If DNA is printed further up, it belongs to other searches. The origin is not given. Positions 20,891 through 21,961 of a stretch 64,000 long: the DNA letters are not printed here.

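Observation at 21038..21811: Fic-fold protein with a catalytically degenerate core motif, divergent from the dcw promoter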

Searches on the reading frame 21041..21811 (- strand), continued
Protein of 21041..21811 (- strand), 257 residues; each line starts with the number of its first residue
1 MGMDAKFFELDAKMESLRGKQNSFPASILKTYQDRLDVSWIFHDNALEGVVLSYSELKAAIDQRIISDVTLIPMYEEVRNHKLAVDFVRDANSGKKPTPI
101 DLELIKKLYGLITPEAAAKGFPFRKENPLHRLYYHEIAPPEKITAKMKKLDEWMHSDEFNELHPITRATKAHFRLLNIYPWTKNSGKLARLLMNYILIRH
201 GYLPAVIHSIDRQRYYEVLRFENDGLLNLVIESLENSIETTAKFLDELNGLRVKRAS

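Call 51: list_cluster_members(proteins=[P0162, P0174, P0184, P0192, P0195, P0200, P0204, P0218, P0222, P0263])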
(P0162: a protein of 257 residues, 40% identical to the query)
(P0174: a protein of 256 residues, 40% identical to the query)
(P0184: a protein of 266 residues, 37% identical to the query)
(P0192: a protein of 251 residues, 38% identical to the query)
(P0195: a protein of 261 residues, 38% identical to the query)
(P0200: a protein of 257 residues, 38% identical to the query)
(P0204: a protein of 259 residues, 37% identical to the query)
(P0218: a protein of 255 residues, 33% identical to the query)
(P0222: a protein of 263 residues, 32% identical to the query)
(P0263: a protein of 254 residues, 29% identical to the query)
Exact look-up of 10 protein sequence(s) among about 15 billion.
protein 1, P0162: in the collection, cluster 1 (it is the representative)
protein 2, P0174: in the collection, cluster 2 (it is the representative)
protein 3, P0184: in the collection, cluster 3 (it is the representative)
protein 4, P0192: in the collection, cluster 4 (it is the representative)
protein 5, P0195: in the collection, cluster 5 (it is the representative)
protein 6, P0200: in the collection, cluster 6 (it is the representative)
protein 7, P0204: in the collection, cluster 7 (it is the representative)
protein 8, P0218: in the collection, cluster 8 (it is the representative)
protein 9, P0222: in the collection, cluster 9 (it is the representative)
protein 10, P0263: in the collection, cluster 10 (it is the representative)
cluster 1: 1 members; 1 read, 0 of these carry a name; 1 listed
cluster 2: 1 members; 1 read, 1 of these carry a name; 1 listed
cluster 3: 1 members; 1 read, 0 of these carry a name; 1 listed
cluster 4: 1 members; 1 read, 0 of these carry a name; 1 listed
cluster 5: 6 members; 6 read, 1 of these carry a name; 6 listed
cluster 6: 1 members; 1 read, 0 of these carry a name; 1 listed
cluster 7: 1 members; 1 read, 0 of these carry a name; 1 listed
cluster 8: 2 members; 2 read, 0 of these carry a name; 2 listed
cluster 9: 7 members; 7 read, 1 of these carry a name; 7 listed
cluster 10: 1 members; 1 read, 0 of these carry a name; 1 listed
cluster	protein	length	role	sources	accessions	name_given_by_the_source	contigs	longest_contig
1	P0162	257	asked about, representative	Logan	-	-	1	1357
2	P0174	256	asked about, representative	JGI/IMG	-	Fic family protein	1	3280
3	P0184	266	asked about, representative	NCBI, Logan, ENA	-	-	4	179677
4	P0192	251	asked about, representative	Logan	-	-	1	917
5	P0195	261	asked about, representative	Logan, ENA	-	-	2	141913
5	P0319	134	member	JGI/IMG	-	Fic family protein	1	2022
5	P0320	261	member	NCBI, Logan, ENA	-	-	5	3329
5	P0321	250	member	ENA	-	-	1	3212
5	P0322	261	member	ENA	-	-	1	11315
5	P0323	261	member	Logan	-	-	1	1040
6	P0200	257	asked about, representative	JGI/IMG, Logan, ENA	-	-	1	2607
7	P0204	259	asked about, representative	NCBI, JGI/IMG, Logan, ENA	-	-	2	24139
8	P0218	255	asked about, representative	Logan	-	-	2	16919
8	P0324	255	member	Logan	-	-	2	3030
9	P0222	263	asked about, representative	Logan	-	-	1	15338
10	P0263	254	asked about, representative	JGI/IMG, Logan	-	-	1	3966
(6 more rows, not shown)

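Call 72: search_dna_similar(query=window:21041-21811:-, collection=plasmids, mode=protein, max_rows=8)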
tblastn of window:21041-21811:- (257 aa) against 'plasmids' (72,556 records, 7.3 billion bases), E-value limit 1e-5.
Records with a match: 170; places in all: 173; records where one place covers at least 80% of the query: 83.
Best place of each record, by identity: <60% 170.
By first word of the organism name: Piscirickettsia 78; Mycetohabitans 8; Clostridium 6; Lactococcus 6; Campylobacter 5; Bacillus 5; Fusobacterium 5; Providencia 5; Ligilactobacillus 4; Planococcus 3; and 30 more.
By predicted mobility (MOB-suite, as given by PLSDB): non-mobilizable 141; mobilizable 19; conjugative 10.
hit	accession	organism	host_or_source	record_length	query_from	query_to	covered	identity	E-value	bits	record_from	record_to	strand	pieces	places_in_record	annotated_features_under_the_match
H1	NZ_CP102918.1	Clostridium botulinum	Pate collected as part of botulism ...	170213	5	251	96%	30.1%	3e-18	91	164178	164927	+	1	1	Fic family protein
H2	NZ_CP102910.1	Clostridium botulinum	Homo sapiens,Fecal sample from botulism ...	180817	5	251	96%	30.1%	3e-18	91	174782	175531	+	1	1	Fic family protein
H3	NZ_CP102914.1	Clostridium botulinum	Homo sapiens,Fecal sample from botulism ...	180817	5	251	96%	30.1%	3e-18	91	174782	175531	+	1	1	Fic family protein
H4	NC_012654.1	Clostridium botulinum Ba4 str. 657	-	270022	5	251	96%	30.1%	3e-18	91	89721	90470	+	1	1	Fic family protein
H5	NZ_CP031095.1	Clostridium botulinum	Homo sapiens,human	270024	5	251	96%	30.1%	3e-18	91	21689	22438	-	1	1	Fic family protein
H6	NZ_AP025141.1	Clostridium botulinum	Homo sapiens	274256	5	251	96%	30.1%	3e-18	91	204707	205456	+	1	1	Fic family protein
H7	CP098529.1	Halomonas sp. KG2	whole organism,Cheese rind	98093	3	239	92%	30.4%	7e-16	109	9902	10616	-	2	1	none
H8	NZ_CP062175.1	Mycetohabitans rhizoxinica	Rhizopus microsporus,bacterial culture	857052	2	252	98%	28.3%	3e-18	91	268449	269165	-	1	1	Fic family protein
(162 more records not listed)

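Call 73: search_dna_similar(query=window:21041-21811:-, collection=phages, mode=protein, max_rows=8)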
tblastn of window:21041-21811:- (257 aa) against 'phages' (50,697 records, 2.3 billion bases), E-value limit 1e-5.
Records with a match: 4; places in all: 4; records where one place covers at least 80% of the query: 2.
Best place of each record, by identity: <60% 4.
By first word of the organism name: Bacteriophage 2; Streptococcus 2.
By host as written in the record: - 2; Streptococcus mitis SK1080 1; Streptococcus porci DSM_23759 1.
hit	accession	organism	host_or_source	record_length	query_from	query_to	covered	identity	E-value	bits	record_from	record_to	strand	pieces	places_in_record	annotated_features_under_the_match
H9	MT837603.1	Bacteriophage sp.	human fecal samples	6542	28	241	83%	26.9%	1e-9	64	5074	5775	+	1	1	record has no annotation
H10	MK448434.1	Streptococcus satellite phage Javan329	Streptococcus mitis SK1080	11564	3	247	95%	22.7%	3e-6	54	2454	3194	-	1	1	hypothetical protein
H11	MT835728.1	Bacteriophage sp.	human fecal samples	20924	22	224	79%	25.6%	6e-7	56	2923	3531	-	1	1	record has no annotation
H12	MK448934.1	Streptococcus phage Javan422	Streptococcus porci DSM_23759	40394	38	219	71%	28.0%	2e-9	64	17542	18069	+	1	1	Huntingtin interacting protein E-like protein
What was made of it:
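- Plasmids and a few phages carry FICD-like Fic genes (calls 72, 73).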

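Call 74: get_annotated_region(hit=H1, flank=300)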
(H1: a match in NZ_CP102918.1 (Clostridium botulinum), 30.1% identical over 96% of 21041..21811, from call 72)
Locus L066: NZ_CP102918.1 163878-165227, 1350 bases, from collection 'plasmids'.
description: Clostridium botulinum strain PA9508B plasmid unnamed1, complete sequence
organism: Clostridium botulinum (NCBI taxid 1491)
taxonomy: Bacteria; Bacillota; Clostridia; Eubacteriales; Clostridiaceae; Clostridium; Clostridium botulinum
host: -; source: Pate collected as part of botulism investigation; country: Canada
typing (MOB-suite, as given by PLSDB): non-mobilizable
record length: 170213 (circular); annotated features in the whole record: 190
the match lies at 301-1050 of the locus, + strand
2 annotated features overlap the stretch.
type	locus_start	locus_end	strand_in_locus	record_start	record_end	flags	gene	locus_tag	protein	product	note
CDS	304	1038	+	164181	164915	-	-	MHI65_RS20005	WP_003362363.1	Fic family protein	-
CDS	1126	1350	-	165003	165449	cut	-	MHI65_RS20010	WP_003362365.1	single-stranded DNA-binding protein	-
